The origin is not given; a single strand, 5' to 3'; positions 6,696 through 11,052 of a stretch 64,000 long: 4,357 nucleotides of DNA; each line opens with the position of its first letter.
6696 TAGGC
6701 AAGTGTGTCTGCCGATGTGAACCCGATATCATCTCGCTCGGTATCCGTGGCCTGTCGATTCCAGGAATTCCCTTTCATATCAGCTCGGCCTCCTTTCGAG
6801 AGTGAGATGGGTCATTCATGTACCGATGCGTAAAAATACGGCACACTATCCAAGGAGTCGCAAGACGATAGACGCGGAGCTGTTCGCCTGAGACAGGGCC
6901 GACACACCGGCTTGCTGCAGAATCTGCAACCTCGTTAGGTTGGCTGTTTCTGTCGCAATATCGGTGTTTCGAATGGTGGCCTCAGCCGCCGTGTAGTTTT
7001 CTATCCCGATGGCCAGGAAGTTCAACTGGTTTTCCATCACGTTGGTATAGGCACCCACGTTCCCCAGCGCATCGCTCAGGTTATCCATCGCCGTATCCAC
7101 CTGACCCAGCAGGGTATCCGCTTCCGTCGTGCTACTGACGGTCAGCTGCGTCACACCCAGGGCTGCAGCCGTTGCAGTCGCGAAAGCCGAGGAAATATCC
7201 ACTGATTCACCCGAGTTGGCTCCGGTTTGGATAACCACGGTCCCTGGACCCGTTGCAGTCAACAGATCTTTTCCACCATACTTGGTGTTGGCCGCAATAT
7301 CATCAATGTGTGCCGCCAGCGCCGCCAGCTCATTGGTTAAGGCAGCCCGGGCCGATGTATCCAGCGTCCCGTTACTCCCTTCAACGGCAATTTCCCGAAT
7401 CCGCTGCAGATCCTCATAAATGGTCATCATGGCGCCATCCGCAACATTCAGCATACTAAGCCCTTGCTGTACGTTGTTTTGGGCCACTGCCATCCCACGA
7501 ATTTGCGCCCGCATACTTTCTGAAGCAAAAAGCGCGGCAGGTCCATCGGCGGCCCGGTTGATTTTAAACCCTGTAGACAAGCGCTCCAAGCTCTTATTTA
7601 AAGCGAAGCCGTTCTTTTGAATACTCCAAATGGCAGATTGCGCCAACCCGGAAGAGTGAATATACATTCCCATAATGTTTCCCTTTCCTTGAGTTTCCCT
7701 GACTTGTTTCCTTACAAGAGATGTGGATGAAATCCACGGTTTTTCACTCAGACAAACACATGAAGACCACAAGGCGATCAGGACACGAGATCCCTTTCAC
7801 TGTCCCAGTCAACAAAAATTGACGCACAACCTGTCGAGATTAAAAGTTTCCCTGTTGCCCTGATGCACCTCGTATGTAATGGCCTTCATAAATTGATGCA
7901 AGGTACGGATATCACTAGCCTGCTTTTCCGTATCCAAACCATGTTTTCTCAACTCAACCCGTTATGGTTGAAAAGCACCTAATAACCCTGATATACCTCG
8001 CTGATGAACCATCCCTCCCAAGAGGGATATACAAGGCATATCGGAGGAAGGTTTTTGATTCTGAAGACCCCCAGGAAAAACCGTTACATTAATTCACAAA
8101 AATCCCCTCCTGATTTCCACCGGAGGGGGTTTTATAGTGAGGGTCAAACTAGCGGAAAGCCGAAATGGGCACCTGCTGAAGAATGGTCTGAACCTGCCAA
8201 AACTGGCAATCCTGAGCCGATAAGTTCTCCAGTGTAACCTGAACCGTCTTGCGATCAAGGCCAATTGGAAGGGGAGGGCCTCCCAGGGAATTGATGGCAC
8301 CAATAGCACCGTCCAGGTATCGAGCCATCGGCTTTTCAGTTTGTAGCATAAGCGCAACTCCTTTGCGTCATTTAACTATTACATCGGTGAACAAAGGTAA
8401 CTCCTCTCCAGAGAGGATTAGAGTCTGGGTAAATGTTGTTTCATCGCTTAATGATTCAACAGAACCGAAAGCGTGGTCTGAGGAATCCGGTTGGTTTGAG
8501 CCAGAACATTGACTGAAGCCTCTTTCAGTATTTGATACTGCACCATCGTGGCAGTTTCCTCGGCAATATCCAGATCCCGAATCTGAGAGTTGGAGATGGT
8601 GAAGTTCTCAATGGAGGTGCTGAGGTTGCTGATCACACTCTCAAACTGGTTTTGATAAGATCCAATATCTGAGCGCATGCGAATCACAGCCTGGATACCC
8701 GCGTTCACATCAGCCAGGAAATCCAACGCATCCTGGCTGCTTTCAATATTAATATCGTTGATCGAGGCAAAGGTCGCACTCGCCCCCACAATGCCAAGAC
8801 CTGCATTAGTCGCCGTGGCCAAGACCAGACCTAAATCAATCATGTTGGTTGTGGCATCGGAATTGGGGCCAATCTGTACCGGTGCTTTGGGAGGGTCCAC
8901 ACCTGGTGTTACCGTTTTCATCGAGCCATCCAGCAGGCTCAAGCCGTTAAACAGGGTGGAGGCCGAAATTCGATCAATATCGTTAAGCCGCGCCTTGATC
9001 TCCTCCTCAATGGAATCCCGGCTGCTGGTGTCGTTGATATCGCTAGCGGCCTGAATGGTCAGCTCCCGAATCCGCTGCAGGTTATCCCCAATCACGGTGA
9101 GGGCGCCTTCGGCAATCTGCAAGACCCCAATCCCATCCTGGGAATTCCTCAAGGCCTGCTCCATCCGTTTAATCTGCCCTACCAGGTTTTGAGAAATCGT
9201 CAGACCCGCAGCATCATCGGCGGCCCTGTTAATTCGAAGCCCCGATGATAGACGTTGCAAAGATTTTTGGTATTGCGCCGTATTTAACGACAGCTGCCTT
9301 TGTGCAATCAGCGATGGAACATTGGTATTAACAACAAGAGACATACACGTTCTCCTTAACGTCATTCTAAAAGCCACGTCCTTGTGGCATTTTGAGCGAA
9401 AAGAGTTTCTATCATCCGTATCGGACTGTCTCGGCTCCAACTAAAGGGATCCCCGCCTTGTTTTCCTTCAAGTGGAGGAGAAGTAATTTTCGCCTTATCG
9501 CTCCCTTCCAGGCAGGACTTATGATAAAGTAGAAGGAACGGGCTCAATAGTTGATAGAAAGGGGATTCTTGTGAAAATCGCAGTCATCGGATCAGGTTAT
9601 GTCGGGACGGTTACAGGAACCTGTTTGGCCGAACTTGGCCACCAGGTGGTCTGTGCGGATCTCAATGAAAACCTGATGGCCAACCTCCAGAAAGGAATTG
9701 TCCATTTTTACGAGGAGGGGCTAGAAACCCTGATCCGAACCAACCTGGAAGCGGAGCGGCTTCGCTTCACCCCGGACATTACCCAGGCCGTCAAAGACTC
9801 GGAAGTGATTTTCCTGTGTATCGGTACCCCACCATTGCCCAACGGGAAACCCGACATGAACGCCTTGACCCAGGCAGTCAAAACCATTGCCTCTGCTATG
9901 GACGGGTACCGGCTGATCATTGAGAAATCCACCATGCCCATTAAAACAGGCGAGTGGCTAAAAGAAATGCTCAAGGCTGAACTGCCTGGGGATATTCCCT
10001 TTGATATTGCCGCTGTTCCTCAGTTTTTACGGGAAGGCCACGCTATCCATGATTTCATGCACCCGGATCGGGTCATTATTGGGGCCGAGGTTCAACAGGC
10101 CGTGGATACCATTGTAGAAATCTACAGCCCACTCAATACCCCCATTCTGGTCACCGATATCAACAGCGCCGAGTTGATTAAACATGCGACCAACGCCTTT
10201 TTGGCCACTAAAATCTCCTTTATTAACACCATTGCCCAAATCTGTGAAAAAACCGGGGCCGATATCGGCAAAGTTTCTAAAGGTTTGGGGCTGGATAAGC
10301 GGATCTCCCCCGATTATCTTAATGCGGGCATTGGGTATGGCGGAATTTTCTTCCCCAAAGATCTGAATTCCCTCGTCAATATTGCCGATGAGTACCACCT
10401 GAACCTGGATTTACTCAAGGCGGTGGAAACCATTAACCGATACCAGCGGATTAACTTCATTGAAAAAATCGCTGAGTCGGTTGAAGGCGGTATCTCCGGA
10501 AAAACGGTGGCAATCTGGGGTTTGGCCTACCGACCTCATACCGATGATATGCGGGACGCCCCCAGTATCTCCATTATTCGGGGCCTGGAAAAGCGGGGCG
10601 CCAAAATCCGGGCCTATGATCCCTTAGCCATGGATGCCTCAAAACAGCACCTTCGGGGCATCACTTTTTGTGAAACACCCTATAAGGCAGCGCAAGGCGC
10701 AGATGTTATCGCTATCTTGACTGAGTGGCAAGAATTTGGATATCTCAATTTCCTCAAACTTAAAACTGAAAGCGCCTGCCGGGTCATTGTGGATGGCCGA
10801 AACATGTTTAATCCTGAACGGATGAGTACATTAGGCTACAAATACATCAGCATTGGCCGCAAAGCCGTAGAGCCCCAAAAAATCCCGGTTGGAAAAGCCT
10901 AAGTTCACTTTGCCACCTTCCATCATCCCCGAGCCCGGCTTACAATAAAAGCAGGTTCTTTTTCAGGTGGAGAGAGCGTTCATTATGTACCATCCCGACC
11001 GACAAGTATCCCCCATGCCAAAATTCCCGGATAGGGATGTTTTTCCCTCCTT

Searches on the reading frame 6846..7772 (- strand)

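Call 27: search_protein_families(library=pfam, max_evalue=1e-8, proteins=[window:6846-7772:-])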
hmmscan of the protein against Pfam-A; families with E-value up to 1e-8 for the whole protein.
window:6846-7772:- (308 aa): 2 families
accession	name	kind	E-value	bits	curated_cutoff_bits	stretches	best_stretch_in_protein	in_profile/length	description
PF00669.25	Flagellin_N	-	3.3e-30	105.4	26.6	1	39-173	2-136/139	Bacterial flagellin N-terminal helical region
PF00700.27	Flagellin_C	-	9.1e-16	58.4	23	1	223-307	2-86/86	Bacterial flagellin C-terminal helical region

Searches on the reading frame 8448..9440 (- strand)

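Call 27: search_protein_families(library=pfam, max_evalue=1e-8, proteins=[window:8448-9440:-])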
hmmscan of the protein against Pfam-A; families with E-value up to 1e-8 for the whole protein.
window:8448-9440:- (330 aa): 2 families
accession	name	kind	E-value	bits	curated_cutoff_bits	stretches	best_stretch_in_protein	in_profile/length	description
PF00669.25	Flagellin_N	-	1.9e-40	138.6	26.6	1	37-173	1-137/139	Bacterial flagellin N-terminal helical region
PF00700.27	Flagellin_C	-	8.9e-17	61.6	23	1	245-327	4-86/86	Bacterial flagellin C-terminal helical region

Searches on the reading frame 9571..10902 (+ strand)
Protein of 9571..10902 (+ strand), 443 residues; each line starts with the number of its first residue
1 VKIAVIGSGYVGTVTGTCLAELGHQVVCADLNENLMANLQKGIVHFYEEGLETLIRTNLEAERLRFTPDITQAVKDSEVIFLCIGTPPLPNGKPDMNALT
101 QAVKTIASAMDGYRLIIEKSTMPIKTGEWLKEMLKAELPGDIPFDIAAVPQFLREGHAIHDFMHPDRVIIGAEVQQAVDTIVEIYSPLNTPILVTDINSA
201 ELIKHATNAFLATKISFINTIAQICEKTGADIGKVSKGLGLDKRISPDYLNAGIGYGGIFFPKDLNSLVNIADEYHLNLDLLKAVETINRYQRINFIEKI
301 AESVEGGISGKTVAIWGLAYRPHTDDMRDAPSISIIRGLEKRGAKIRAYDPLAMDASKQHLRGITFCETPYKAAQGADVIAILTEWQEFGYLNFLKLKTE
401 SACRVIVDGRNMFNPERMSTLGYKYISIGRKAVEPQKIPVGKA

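Call 27: search_protein_families(library=pfam, max_evalue=1e-8, proteins=[window:9571-10902:+])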
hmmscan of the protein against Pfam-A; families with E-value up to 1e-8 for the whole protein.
window:9571-10902:+ (443 aa): 3 families
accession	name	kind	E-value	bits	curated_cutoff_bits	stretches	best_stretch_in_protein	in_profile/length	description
PF03721.20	UDPG_MGDP_dh_N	-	9e-56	188.8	27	1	1-183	1-186/187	UDP-glucose/GDP-mannose dehydrogenase family, NAD binding domain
PF00984.24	UDPG_MGDP_dh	-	2.8e-32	111.1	25.4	1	199-290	2-93/94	UDP-glucose/GDP-mannose dehydrogenase family, central domain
PF03720.21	UDPG_MGDP_dh_C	-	8.1e-32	110.1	30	1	314-415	1-103/103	UDP-glucose/GDP-mannose dehydrogenase family, UDP binding domain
